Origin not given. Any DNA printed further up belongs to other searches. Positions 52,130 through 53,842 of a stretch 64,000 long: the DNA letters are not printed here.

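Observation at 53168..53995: Tail-fibre gene built like an invertible receptor-binding-domain switch, with no invertase in sight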

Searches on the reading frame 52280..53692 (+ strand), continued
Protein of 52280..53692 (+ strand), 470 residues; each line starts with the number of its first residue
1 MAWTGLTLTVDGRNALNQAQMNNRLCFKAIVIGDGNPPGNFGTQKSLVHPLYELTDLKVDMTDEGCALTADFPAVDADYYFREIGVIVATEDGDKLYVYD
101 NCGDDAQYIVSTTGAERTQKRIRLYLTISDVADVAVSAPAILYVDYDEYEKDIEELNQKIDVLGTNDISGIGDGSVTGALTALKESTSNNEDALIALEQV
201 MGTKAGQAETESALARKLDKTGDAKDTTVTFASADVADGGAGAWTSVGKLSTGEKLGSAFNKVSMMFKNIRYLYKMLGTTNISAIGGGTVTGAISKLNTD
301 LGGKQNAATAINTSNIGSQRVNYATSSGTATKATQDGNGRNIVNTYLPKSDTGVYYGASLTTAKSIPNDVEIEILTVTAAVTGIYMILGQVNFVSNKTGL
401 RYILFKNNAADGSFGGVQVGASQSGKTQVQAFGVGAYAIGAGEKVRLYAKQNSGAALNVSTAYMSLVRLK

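Call 63: find_encoding_contigs(protein=P0018, flank=5000, max_places=3)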
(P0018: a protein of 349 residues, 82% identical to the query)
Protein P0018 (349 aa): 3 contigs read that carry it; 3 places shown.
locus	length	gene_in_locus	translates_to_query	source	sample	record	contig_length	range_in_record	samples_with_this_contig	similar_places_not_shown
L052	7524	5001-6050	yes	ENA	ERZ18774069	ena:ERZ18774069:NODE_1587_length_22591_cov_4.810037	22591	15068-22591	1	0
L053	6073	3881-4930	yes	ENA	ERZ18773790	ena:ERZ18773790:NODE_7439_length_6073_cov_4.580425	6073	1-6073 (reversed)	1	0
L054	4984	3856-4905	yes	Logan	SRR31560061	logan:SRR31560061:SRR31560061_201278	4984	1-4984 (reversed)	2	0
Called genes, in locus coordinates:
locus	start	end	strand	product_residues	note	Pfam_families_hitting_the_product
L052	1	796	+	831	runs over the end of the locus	PF20155:TMP_3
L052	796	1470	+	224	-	PF01476:LysM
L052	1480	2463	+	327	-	PF24032:YQBQ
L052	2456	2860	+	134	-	PF10844:DUF2577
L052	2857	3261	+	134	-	PF10934:Sheath_initiator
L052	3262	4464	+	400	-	PF26078:Baseplate_J_M (faint), PF26079:Baseplate_J_C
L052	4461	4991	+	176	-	PF10076:Phage_Mu_Gp48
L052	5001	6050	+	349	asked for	-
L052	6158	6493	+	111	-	PF00872:Transposase_mut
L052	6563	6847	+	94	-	PF00872:Transposase_mut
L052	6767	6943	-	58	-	-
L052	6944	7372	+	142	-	PF00872:Transposase_mut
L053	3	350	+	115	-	?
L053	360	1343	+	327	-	PF24032:YQBQ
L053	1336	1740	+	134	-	PF10844:DUF2577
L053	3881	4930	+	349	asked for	-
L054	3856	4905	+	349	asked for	-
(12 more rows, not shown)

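Call 64: find_encoding_contigs(protein=P0017, flank=5000, max_places=4)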
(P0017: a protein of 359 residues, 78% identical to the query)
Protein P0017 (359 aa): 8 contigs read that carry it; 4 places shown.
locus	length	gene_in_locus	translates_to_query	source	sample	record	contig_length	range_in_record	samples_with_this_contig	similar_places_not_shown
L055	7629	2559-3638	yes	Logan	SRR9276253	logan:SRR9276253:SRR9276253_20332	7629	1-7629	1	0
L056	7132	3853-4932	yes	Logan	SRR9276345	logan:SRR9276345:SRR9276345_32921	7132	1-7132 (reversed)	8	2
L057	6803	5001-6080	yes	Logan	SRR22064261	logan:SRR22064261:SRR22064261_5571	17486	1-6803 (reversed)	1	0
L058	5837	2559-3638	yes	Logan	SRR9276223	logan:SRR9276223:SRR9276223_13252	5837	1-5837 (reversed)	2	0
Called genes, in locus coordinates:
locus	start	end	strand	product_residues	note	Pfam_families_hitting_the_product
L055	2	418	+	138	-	?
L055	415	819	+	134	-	PF10934:Sheath_initiator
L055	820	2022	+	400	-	PF26078:Baseplate_J_M (faint), PF26079:Baseplate_J_C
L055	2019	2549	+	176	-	PF10076:Phage_Mu_Gp48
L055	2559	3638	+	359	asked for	-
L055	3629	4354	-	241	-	PF13884:Peptidase_S74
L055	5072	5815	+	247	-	PF27000:PH_gly_zipper, PF09851:SHOCT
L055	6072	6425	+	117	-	PF27000:PH_gly_zipper, PF20721:C19orf12 (weak)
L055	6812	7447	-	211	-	-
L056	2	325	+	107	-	?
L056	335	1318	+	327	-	PF24032:YQBQ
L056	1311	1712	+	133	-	PF10844:DUF2577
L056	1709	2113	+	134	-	PF10934:Sheath_initiator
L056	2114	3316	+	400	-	PF26078:Baseplate_J_M (faint), PF26079:Baseplate_J_C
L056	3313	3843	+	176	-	PF10076:Phage_Mu_Gp48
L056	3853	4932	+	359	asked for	-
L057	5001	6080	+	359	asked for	-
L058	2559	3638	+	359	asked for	-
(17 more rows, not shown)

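Call 79: find_encoding_contigs(protein=P0111, flank=6000, max_places=2)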
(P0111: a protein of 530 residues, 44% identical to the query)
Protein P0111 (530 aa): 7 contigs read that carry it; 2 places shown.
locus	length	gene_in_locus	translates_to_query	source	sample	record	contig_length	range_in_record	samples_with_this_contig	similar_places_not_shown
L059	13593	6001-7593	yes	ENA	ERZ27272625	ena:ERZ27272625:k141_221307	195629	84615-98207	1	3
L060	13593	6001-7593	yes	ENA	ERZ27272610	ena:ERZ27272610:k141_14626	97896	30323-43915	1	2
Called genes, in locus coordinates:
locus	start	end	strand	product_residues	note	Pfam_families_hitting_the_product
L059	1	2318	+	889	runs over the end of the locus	PF27499:CsmB (faint)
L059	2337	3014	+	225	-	-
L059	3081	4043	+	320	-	PF24032:YQBQ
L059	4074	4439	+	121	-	-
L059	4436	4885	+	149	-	PF10934:Sheath_initiator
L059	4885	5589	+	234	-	PF26078:Baseplate_J_M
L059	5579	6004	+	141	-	-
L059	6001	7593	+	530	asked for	-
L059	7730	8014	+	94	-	PF16079:Phage_holin_5_2 (weak)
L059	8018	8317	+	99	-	PF14359:DUF4406 (weak)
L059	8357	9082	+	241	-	PF01520:Amidase_3, PF05036:SPOR (weak)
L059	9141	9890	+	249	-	PF02086:MethyltransfD12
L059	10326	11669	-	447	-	-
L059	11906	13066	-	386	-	PF12698:ABC2_membrane_3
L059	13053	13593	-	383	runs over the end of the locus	PF01061:ABC2_membrane (faint), PF12698:ABC2_membrane_3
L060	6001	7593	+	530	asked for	-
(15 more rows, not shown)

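Call 82: search_solved_structures(query=L003:7621-8616:+, max_evalue=0.00001)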
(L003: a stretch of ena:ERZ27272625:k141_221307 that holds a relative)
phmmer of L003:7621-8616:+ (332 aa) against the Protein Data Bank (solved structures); distinct sequences matched with E-value up to 0.00001: 7.
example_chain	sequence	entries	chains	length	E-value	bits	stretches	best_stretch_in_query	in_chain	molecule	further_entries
4a8e_A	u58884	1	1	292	1.9e-28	102.5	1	63-329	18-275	PROBABLE TYROSINE RECOMBINASE XERC-LIKE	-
1a0p_A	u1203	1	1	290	9.7e-26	93.6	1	68-322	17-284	SITE-SPECIFIC RECOMBINASE XERD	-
5hxy_A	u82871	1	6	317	2.5e-22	82.4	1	162-329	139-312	Tyrosine recombinase XerA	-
5dcf_A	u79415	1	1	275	2.1e-20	76.1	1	176-327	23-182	Tyrosine recombinase XerD,DNA translocase FtsK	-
2a3v_A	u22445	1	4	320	3.1e-14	55.8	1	257-318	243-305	site-specific recombinase IntI4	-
9i5v_14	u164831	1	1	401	4e-13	52.2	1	126-328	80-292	Ribosome-associated translation inhibitor RaiA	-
5vfz_A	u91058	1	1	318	5.1e-08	35.4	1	105-318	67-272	Gp33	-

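Call 91: list_cluster_members(proteins=[P0010, P0006, window:52280-53689:+, L003:7621-8616:+])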
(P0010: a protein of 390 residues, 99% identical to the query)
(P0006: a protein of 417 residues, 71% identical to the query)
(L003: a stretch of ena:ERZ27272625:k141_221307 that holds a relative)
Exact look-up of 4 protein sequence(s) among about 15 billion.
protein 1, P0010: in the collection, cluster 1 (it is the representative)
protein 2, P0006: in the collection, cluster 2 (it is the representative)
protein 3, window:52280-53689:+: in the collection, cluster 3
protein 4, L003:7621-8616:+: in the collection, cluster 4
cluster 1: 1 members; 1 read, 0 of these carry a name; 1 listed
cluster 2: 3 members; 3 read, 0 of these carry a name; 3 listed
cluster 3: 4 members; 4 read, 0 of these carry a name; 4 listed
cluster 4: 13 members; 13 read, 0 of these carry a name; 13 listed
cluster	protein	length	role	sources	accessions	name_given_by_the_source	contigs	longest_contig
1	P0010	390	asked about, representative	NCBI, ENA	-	-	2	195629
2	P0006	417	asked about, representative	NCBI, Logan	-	-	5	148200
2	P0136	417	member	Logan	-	-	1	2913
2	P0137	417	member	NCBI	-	-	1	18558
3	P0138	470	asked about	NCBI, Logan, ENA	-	-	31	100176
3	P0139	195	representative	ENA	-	-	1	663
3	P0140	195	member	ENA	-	-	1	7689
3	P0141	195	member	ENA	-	-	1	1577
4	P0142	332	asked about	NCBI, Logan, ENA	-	-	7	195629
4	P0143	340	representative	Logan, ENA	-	-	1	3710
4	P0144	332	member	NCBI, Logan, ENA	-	-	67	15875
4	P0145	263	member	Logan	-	-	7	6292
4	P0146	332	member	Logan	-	-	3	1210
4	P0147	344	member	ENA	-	-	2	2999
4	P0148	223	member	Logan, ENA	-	-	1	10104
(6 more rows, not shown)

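Call 92: find_encoding_contigs(protein=window:52280-53692:+, flank=4000, max_places=10)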
Protein window:52280-53692:+ (470 aa): 23 contigs read that carry it; 4 places shown.
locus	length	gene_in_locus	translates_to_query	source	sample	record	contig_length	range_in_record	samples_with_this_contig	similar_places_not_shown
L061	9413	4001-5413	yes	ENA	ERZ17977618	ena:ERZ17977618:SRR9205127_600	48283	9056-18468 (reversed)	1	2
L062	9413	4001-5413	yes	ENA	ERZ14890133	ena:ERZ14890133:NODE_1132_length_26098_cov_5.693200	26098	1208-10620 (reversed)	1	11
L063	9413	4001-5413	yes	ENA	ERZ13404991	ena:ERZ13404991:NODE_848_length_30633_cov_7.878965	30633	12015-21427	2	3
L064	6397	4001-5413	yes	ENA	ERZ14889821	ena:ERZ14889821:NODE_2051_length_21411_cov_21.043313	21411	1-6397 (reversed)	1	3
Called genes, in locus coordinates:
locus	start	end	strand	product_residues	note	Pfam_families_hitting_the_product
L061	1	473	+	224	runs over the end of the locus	PF01476:LysM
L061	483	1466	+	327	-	PF24032:YQBQ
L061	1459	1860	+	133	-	PF10844:DUF2577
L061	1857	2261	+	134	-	PF10934:Sheath_initiator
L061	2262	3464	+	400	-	PF26078:Baseplate_J_M (faint), PF26079:Baseplate_J_C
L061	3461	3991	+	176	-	PF10076:Phage_Mu_Gp48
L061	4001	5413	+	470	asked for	-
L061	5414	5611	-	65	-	-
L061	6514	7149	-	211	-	-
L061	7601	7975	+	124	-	PF00462:Glutaredoxin, PF03960:ArsC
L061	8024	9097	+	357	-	PF00365:PFK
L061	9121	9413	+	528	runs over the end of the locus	PF05496:RuvB_N (faint), PF06068:TIP49 (faint), PF13177:DNA_pol3_delta2, PF00004:AAA, PF13401:AAA_22 (faint), PF22608:DNAX_ATPase_lid, PF12169:DNA_pol3_gamma3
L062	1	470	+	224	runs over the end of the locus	PF01476:LysM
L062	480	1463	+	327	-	PF24032:YQBQ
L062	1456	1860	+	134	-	PF10844:DUF2577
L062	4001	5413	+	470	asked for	-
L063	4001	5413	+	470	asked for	-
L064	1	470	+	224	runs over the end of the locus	PF01476:LysM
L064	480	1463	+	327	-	PF24032:YQBQ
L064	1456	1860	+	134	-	PF10844:DUF2577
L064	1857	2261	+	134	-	PF10934:Sheath_initiator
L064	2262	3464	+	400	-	PF26078:Baseplate_J_M (faint), PF26079:Baseplate_J_C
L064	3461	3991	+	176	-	PF10076:Phage_Mu_Gp48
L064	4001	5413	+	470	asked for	-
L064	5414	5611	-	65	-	-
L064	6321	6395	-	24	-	?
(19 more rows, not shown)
